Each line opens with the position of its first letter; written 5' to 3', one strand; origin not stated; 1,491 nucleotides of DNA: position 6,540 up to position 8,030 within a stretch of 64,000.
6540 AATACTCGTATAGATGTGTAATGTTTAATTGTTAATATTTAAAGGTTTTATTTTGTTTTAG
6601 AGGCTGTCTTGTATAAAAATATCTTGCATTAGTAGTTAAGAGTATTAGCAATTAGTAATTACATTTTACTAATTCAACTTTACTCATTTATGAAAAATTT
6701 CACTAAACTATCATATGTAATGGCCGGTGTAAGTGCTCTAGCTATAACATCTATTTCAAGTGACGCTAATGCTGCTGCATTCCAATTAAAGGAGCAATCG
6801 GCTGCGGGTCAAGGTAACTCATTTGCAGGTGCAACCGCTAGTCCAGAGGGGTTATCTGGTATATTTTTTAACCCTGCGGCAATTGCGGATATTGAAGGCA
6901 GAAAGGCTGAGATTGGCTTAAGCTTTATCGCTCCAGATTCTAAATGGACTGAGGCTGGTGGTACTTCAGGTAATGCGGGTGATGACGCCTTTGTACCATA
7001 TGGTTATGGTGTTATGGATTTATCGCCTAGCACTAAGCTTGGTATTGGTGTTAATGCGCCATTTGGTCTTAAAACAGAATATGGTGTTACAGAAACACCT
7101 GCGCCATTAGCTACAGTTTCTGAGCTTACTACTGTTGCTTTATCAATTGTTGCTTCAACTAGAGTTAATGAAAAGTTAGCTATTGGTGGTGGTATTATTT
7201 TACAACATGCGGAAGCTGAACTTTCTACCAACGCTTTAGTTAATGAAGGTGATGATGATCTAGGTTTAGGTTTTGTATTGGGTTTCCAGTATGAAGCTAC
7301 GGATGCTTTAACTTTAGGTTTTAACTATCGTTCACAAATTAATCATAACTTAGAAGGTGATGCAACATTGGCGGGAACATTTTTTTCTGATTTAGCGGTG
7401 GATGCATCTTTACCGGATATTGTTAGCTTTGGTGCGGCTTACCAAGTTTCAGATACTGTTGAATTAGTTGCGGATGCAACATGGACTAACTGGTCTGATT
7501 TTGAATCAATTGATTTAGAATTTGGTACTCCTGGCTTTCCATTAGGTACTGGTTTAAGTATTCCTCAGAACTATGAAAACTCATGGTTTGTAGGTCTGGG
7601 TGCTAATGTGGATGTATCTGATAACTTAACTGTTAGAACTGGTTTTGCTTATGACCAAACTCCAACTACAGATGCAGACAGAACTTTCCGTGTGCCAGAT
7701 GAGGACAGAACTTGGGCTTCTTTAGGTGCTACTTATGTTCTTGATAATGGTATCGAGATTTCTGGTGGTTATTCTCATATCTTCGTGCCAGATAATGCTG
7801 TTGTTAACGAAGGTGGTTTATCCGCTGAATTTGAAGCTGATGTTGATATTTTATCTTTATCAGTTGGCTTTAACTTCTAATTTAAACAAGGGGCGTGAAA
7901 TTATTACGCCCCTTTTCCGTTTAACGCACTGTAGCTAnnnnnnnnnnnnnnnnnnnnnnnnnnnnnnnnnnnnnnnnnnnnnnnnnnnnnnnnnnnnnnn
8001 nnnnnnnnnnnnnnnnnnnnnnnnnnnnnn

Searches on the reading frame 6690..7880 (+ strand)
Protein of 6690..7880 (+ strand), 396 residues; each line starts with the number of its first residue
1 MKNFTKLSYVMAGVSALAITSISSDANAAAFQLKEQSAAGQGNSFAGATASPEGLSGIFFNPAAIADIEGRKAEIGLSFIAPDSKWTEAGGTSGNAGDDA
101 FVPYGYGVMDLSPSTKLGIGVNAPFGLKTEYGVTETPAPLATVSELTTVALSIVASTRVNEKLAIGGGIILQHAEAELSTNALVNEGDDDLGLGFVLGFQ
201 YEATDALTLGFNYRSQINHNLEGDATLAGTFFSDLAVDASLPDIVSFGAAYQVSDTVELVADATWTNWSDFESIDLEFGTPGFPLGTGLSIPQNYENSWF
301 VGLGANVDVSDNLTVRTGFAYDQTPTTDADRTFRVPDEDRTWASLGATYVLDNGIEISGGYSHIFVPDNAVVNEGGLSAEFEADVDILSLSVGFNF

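Call 70: search_protein_families(library=pfam, proteins=[window:6690-7880:+], max_evalue=0.001)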
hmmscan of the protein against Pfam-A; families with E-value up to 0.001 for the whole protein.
window:6690-7880:+ (396 aa): 3 families
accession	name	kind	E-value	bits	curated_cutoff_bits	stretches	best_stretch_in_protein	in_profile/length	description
PF03349.22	Toluene_X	-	1.6e-73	248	29.7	1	20-396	2-421/421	Outer membrane protein transport protein (OMPP1/FadL/TodX)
PF13505.12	OMP_b-brl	-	2.1e-09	38.2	28.7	1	70-215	21-152/175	Outer membrane protein beta-barrel domain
PF10677.15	DUF2490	-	0.00045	20.4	29.8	0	297-343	35-76/186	Protein of unknown function (DUF2490)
